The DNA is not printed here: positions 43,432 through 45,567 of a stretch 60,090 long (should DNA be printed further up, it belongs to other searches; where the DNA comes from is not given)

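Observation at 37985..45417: Tad/Epd-like type IV filament locus with an in-operon membrane-anchored VirB4/HerA (DUF87) ATPase and an abutting TFIIB paralogue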

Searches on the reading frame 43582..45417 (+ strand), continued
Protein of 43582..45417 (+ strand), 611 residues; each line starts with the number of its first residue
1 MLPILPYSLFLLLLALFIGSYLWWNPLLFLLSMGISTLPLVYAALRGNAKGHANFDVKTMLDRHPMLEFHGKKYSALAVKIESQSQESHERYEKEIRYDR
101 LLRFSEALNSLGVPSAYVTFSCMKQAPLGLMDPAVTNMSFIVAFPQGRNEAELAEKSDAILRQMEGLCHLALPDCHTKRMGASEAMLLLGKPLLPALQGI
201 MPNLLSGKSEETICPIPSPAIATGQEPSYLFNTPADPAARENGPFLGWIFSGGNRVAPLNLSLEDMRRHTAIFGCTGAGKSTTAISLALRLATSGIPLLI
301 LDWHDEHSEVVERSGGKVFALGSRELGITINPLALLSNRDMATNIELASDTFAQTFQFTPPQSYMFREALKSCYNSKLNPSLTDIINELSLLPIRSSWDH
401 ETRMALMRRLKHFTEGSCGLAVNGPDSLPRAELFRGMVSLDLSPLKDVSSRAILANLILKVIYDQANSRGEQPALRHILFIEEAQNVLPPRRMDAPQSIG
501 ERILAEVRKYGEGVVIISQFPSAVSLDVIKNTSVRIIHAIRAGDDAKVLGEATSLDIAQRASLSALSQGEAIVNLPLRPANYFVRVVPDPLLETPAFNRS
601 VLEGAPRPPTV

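Call 60: search_protein_families(library=ncbifam, max_evalue=0.00001, proteins=[P0062, P0064, P0073, P0075, P0077, P0093, P0157, P0191, P0037, P0065])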
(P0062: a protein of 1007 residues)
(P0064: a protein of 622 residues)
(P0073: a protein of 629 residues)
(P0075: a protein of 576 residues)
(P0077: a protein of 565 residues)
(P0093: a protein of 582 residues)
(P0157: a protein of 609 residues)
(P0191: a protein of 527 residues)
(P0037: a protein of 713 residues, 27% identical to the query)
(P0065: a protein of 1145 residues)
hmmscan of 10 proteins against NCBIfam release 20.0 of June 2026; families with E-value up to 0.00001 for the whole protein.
P0062 (1007 aa): 6 families
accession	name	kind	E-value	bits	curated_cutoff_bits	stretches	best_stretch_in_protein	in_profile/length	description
NF033849.1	ser_rich_anae_1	subfamily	4.6e-28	97.1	650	1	215-794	490-1099/1163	serine-rich protein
NF053655.1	CedD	equivalog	1e-18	67.3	600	1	668-820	375-514/527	DNA-translocating ATPase CedD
NF045975.1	VirB4_plasma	equivalog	1.9e-10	39.2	590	1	449-766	486-804/894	Mbov_0397 family ICE element conjugal transfer ATPase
NF042943.1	HerA_antiphage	equivalog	1e-08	34.3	800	1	716-833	434-551/566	anti-phage-associated helicase HerA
NF040819.1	helicase_HerA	equivalog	1.8e-07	30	970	1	718-842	405-525/561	DNA double-strand break repair helicase HerA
NF040937.1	HerA_Thermprot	equivalog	1.2e-06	27.3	800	1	712-822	346-452/487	DNA double-strand break repair helicase HerA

P0064 (622 aa): 10 families
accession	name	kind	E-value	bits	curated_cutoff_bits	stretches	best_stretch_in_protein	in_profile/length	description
NF053655.1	CedD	equivalog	8.1e-73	245.9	600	1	288-620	209-527/527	DNA-translocating ATPase CedD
NF040937.1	HerA_Thermprot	equivalog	4e-23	81.6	800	1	275-620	117-463/487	DNA double-strand break repair helicase HerA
NF040819.1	helicase_HerA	equivalog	5e-14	51.7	970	1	511-620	406-516/561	DNA double-strand break repair helicase HerA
NF041017.1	DNA_import_CedB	equivalog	2.8e-13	49.3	700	1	301-621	276-589/590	DNA import protein CedB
NF042943.1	HerA_antiphage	equivalog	8.8e-10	37.7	800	0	506-619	432-550/566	anti-phage-associated helicase HerA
TIGR00929.1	VirB4_CagE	subfamily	2.4e-09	36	643.1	1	302-600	439-729/792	VirB4 family type IV secretion/conjugal transfer ATPase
NF042944.1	HerA_antiphage_2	equivalog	1.1e-08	34.3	850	0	508-621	428-545/576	anti-phage-associated helicase HerA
NF033849.1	ser_rich_anae_1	subfamily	2.5e-08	31.8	650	0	438-588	940-1106/1163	serine-rich protein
TIGR02746.1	TraC-F-type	equivalog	1.2e-07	30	567.05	1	303-569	433-697/800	type IV secretion system protein TraC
NF045975.1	VirB4_plasma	equivalog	4.4e-06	24.7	590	1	303-377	518-591/894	Mbov_0397 family ICE element conjugal transfer ATPase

P0073 (629 aa): 12 families
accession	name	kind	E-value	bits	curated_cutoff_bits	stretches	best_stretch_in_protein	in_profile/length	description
NF053655.1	CedD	equivalog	2.8e-75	254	600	1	216-609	157-525/527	DNA-translocating ATPase CedD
NF040937.1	HerA_Thermprot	equivalog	3.3e-25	88.5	800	1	260-612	120-464/487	DNA double-strand break repair helicase HerA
TIGR02746.1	TraC-F-type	equivalog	1.7e-19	69.3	567.05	1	262-543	407-684/800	type IV secretion system protein TraC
NF040819.1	helicase_HerA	equivalog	6.6e-17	61.2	970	1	501-610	405-515/561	DNA double-strand break repair helicase HerA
NF045975.1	VirB4_plasma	equivalog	8.9e-16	56.8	590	1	286-449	518-710/894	Mbov_0397 family ICE element conjugal transfer ATPase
NF033849.1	ser_rich_anae_1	subfamily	3.1e-13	48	650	1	284-581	760-1108/1163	serine-rich protein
NF045971.1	conju_CD1110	equivalog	7e-13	47.7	325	1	283-597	415-726/752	VirB4-like conjugal transfer ATPase, CD1110 family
NF042943.1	HerA_antiphage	equivalog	2e-12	46.5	800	1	484-610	419-550/566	anti-phage-associated helicase HerA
NF042944.1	HerA_antiphage_2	equivalog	7.2e-10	38.2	850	0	475-611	398-544/576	anti-phage-associated helicase HerA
TIGR00929.1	VirB4_CagE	subfamily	5e-08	31.7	643.1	1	283-588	437-726/792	VirB4 family type IV secretion/conjugal transfer ATPase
TIGR03743.1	SXT_TraD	subfamily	2.5e-07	29.5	366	1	272-321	164-213/636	conjugative transfer system coupling protein TraD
NF010278.0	PRK13721.1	subfamily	3e-07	28.7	1177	1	285-543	481-733/874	type IV secretion system protein TraC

P0075 (576 aa): 10 families
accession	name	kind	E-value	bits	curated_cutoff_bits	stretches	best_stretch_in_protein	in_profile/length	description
NF053655.1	CedD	equivalog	2.6e-45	155.1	600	1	240-568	216-526/527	DNA-translocating ATPase CedD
NF040937.1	HerA_Thermprot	equivalog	1.4e-14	53.4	800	2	421-568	311-462/487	DNA double-strand break repair helicase HerA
TIGR00929.1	VirB4_CagE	subfamily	3.6e-14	51.9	643.1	1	243-551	435-731/792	VirB4 family type IV secretion/conjugal transfer ATPase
NF040819.1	helicase_HerA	equivalog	1.8e-12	46.6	970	1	459-568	405-515/561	DNA double-strand break repair helicase HerA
NF045975.1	VirB4_plasma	equivalog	1.6e-10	39.3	590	1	246-557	516-874/894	Mbov_0397 family ICE element conjugal transfer ATPase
TIGR02746.1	TraC-F-type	equivalog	4.4e-10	38.1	567.05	1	249-500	434-683/800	type IV secretion system protein TraC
NF033849.1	ser_rich_anae_1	subfamily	6.9e-09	33.6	650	1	246-531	760-1100/1163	serine-rich protein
NF042943.1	HerA_antiphage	equivalog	7.7e-09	34.6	800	0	422-568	399-550/566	anti-phage-associated helicase HerA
NF045971.1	conju_CD1110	equivalog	5.7e-08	31.5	325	1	247-379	417-560/752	VirB4-like conjugal transfer ATPase, CD1110 family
NF042944.1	HerA_antiphage_2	equivalog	3.2e-06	26.2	850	0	454-569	425-544/576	anti-phage-associated helicase HerA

P0077 (565 aa): 11 families
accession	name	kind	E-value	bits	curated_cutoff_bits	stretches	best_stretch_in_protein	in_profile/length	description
NF053655.1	CedD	equivalog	8.8e-61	206.1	600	1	221-551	210-525/527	DNA-translocating ATPase CedD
NF040937.1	HerA_Thermprot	equivalog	2e-24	85.9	800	2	425-552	334-462/487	DNA double-strand break repair helicase HerA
NF040819.1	helicase_HerA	equivalog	1.4e-20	73.3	970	1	443-551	405-514/561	DNA double-strand break repair helicase HerA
NF042943.1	HerA_antiphage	equivalog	1.8e-15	56.5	800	1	411-552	404-550/566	anti-phage-associated helicase HerA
NF033849.1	ser_rich_anae_1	subfamily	1e-13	49.6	650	1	346-553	911-1148/1163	serine-rich protein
NF042944.1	HerA_antiphage_2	equivalog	1.5e-13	50.4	850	1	417-555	401-546/576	anti-phage-associated helicase HerA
NF045975.1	VirB4_plasma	equivalog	3.6e-11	41.5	590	1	235-303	518-587/894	Mbov_0397 family ICE element conjugal transfer ATPase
NF045971.1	conju_CD1110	equivalog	5.9e-11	41.4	325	1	235-547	418-734/752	VirB4-like conjugal transfer ATPase, CD1110 family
TIGR02746.1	TraC-F-type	equivalog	9.6e-11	40.3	567.05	1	236-484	434-683/800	type IV secretion system protein TraC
TIGR00929.1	VirB4_CagE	subfamily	3e-09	35.7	643.1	1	233-499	438-690/792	VirB4 family type IV secretion/conjugal transfer ATPase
NF041017.1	DNA_import_CedB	equivalog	5.9e-09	35.1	700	1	232-490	275-520/590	DNA import protein CedB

P0093 (582 aa): 8 families
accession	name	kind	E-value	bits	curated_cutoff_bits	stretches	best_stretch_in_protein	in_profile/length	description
NF053655.1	CedD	equivalog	1.2e-53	182.6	600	1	238-565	213-526/527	DNA-translocating ATPase CedD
NF040819.1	helicase_HerA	equivalog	7.2e-17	61.1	970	1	456-565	405-515/561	DNA double-strand break repair helicase HerA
NF040937.1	HerA_Thermprot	equivalog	2.6e-14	52.5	800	1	237-287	131-181/487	DNA double-strand break repair helicase HerA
NF042943.1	HerA_antiphage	equivalog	4.1e-11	42.1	800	1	455-566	435-551/566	anti-phage-associated helicase HerA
NF045975.1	VirB4_plasma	equivalog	1.1e-08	33.3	590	1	249-317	518-587/894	Mbov_0397 family ICE element conjugal transfer ATPase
NF042944.1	HerA_antiphage_2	equivalog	6.9e-08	31.7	850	0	448-566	422-544/576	anti-phage-associated helicase HerA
TIGR02746.1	TraC-F-type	equivalog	5.2e-06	24.7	567.05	0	250-497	434-683/800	type IV secretion system protein TraC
NF033849.1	ser_rich_anae_1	subfamily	6.1e-06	23.9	650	0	364-532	915-1104/1163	serine-rich protein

P0157 (609 aa): 9 families
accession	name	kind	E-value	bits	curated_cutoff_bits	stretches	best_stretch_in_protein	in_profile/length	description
NF053655.1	CedD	equivalog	1.1e-48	166.2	600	1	36-560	16-484/527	DNA-translocating ATPase CedD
NF045975.1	VirB4_plasma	equivalog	3.1e-14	51.6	590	1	270-537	513-805/894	Mbov_0397 family ICE element conjugal transfer ATPase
TIGR02746.1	TraC-F-type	equivalog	7.4e-12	44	567.05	1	272-534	430-683/800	type IV secretion system protein TraC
NF033849.1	ser_rich_anae_1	subfamily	5.8e-11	40.5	650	1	248-561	733-1096/1163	serine-rich protein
NF040937.1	HerA_Thermprot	equivalog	1.2e-10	40.4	800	0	485-586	344-447/487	DNA double-strand break repair helicase HerA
NF042943.1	HerA_antiphage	equivalog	4.5e-10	38.7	800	0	214-323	96-210/566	anti-phage-associated helicase HerA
NF040819.1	helicase_HerA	equivalog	1.9e-07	30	970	0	494-587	406-501/561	DNA double-strand break repair helicase HerA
NF042944.1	HerA_antiphage_2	equivalog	1.1e-06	27.7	850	0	448-587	375-529/576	anti-phage-associated helicase HerA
TIGR00929.1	VirB4_CagE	subfamily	3.8e-06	25.4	643.1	1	271-345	436-508/792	VirB4 family type IV secretion/conjugal transfer ATPase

P0191 (527 aa): 6 families
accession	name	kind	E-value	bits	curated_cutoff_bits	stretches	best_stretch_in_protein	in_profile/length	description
NF053655.1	CedD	equivalog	5.3e-55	187.1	600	1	174-522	194-525/527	DNA-translocating ATPase CedD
NF040937.1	HerA_Thermprot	equivalog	3.9e-17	61.8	800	2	406-523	344-462/487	DNA double-strand break repair helicase HerA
NF042943.1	HerA_antiphage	equivalog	3.6e-11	42.3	800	1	433-522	459-549/566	anti-phage-associated helicase HerA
NF040819.1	helicase_HerA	equivalog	6.9e-11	41.4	970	1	415-522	406-514/561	DNA double-strand break repair helicase HerA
NF033849.1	ser_rich_anae_1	subfamily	7.1e-09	33.6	650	1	341-484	939-1098/1163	serine-rich protein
NF042944.1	HerA_antiphage_2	equivalog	1.5e-07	30.6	850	0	414-523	430-543/576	anti-phage-associated helicase HerA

P0037 (713 aa): 7 families
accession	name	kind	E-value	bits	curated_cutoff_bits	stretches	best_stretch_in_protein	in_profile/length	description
NF053655.1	CedD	equivalog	1.1e-19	70.5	600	1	396-513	420-526/527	DNA-translocating ATPase CedD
NF033849.1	ser_rich_anae_1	subfamily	3.1e-15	54.6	650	1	8-500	608-1129/1163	serine-rich protein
NF042943.1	HerA_antiphage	equivalog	4.3e-12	45.4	800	1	358-513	398-550/566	anti-phage-associated helicase HerA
NF040819.1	helicase_HerA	equivalog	1.9e-09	36.6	970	1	397-519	404-521/561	DNA double-strand break repair helicase HerA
NF042944.1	HerA_antiphage_2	equivalog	7.1e-09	35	850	1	392-518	424-548/576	anti-phage-associated helicase HerA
NF040937.1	HerA_Thermprot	equivalog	2e-08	33.1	800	1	389-515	343-464/487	DNA double-strand break repair helicase HerA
NF045975.1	VirB4_plasma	equivalog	1.1e-06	26.6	590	1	152-445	507-802/894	Mbov_0397 family ICE element conjugal transfer ATPase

P0065 (1145 aa): 6 families
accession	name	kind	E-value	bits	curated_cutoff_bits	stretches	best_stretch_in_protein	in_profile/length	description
NF033849.1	ser_rich_anae_1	subfamily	1.5e-48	164.9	650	2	346-919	511-1099/1163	serine-rich protein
NF053655.1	CedD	equivalog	1.2e-16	60.6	600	1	794-944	376-513/527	DNA-translocating ATPase CedD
NF042943.1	HerA_antiphage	equivalog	6.2e-11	41.5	800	1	818-952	408-545/566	anti-phage-associated helicase HerA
NF045975.1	VirB4_plasma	equivalog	1.6e-09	36.1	590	1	571-892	487-805/894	Mbov_0397 family ICE element conjugal transfer ATPase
NF040937.1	HerA_Thermprot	equivalog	2.3e-08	32.9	800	1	821-945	332-450/487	DNA double-strand break repair helicase HerA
NF040819.1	helicase_HerA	equivalog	2.4e-08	33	970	1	830-945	393-503/561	DNA double-strand break repair helicase HerA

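Call 61: find_encoding_contigs(protein=P0073, flank=10000, max_places=2)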
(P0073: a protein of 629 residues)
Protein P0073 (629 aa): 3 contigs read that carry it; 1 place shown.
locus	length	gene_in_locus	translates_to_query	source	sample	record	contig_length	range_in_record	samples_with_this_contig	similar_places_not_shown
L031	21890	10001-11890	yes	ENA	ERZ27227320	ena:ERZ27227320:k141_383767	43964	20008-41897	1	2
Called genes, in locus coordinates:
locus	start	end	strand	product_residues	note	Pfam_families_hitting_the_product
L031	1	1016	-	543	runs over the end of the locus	PF01702:TGT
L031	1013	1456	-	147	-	PF14894:Lsm_C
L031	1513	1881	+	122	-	PF16992:RNA_pol_RpbG, PF03870:RNA_pol_Rpb8 (faint)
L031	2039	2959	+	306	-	PF00382:TFIIB (faint)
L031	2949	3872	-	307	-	-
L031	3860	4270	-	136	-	-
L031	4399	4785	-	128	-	-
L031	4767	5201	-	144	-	-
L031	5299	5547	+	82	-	-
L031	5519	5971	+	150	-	-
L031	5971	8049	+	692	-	PF00437:T2SSE, PF27713:UCP018868 (weak)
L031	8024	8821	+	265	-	-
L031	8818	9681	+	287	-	-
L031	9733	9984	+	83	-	-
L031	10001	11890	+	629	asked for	PF12846:AAA_10 (faint), PF01935:DUF87, PF05872:HerA_C (faint), PF19044:P-loop_TraG (weak), PF20720:nSTAND3 (faint)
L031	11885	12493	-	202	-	PF00004:AAA (weak), PF13238:AAA_18, PF13521:AAA_28 (weak), PF20720:nSTAND3 (faint), PF13207:AAA_17 (weak)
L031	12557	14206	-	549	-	PF00118:Cpn60_TCP1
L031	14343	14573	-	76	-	PF00125:Histone, PF00808:CBFD_NFYB_HMF, PF15630:CENP-S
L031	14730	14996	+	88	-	PF00833:Ribosomal_S17e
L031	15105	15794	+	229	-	PF00149:Metallophos, PF12850:Metallophos_2, PF14582:Metallophos_3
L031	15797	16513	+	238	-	PF00254:FKBP_C, PF22199:FKBP26_IF, PF18046:FKBP26_C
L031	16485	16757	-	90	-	PF03684:UPF0179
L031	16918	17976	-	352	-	PF00465:Fe-ADH, PF13685:Fe-ADH_2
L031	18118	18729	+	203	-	PF00227:Proteasome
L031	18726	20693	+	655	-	PF17214:KH_TffA, PF00753:Lactamase_B, PF23023:Anti-Pycsar_Apyc1, PF12706:Lactamase_B_2, PF16661:Lactamase_B_6, PF10996:Beta-Casp, PF07521:RMMBL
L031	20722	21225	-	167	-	PF09183:DUF1947 (weak), PF17832:Pre-PUA (weak), PF01472:PUA, PF26292:PUA_elF2D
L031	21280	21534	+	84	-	PF01423:LSM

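Call 62: find_encoding_contigs(protein=P0157, flank=10000, max_places=2)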
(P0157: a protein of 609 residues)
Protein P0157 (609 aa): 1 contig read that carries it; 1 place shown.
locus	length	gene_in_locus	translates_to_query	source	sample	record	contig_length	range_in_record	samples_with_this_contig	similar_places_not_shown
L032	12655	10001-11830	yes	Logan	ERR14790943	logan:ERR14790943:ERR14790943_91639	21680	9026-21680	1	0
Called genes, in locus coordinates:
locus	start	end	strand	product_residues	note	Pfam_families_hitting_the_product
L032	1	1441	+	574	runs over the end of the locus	PF01702:TGT, PF14810:TGT_C2, PF01472:PUA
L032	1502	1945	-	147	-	PF14894:Lsm_C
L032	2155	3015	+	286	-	-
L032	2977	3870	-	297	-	-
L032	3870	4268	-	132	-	-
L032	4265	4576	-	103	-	-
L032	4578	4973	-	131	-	-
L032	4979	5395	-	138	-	-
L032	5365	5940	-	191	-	PF01478:Peptidase_A24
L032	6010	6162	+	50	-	-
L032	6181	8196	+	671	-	PF00437:T2SSE, PF27713:UCP018868 (weak)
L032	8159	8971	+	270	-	-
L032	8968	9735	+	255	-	-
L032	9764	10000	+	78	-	-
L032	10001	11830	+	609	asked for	PF01935:DUF87, PF05872:HerA_C, PF19044:P-loop_TraG (weak), PF20720:nSTAND3 (weak)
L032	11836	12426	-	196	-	PF13238:AAA_18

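Call 63: find_encoding_contigs(protein=P0064, flank=10000, max_places=2)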
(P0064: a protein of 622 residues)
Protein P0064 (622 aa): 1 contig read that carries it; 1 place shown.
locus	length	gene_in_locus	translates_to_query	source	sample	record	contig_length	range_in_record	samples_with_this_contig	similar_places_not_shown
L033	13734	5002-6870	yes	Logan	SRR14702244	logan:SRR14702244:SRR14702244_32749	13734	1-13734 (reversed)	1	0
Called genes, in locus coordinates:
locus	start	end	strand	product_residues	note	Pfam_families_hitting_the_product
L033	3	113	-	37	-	?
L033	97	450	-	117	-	-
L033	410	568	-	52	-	-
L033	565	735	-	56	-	-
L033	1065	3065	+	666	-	PF00437:T2SSE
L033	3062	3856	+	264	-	-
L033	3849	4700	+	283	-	-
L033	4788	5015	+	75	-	-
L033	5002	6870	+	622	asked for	PF01935:DUF87, PF05872:HerA_C (faint)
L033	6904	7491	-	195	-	PF00004:AAA (weak), PF13191:AAA_16 (faint), PF13238:AAA_18, PF13521:AAA_28 (faint), PF20720:nSTAND3 (weak), PF13207:AAA_17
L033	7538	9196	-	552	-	PF00118:Cpn60_TCP1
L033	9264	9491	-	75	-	PF00125:Histone, PF00808:CBFD_NFYB_HMF, PF15511:CENP-T_C (weak), PF07524:Bromo_TP (weak), PF15630:CENP-S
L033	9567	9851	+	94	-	PF00833:Ribosomal_S17e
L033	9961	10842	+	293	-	-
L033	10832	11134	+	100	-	PF09138:Urm1, PF02597:ThiS (weak)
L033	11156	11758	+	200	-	PF00156:Pribosyltran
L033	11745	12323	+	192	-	PF08617:CGI-121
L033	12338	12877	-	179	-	-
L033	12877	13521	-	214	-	PF01300:Sua5_yciO_yrdC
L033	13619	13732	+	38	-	?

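Call 74: list_cluster_members(proteins=[P0073, P0157, P0064, P0077, P0093, P0075, P0191, P0110, P0123, P0001])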
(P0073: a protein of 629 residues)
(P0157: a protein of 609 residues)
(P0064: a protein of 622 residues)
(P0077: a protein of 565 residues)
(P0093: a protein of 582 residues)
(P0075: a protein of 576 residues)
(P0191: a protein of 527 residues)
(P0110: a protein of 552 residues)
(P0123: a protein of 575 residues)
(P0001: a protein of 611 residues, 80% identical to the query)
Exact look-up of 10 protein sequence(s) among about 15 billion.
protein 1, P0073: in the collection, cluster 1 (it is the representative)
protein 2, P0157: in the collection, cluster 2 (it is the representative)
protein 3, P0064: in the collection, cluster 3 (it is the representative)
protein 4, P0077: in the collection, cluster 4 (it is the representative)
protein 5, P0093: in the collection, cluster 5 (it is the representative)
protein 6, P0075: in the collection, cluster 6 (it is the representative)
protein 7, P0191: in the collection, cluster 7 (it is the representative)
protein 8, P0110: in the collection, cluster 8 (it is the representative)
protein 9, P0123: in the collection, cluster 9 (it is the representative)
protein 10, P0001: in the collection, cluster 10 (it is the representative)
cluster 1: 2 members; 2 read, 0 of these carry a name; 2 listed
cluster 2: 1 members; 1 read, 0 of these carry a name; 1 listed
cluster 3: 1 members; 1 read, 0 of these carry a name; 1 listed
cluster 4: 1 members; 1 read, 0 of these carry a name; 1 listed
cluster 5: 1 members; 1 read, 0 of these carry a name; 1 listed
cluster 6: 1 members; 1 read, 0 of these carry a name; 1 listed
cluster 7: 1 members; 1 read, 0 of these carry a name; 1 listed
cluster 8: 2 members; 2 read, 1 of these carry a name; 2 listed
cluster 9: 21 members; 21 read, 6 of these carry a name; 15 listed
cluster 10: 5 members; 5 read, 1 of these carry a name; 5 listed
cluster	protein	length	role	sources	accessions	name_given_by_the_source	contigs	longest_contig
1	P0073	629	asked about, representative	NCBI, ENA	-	-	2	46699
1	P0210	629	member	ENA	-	-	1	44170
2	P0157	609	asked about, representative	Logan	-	-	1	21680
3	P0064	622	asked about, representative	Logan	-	-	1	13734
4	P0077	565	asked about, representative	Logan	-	-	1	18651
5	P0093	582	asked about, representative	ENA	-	-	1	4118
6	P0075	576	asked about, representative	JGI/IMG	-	-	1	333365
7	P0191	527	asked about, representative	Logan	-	-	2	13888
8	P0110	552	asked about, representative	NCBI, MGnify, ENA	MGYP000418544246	CR=1 FL=1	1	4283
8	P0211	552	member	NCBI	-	-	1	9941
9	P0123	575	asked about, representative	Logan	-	-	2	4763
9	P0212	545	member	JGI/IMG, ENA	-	hypothetical protein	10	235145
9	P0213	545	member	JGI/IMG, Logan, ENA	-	energy-coupling factor transporter ATP-binding protein EcfA2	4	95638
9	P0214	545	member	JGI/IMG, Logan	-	energy-coupling factor transporter ATP-binding protein EcfA2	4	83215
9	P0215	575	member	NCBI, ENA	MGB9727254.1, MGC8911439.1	MAG: ATP-binding protein [Nitrososphaeria archaeon]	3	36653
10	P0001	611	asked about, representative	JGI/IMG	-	-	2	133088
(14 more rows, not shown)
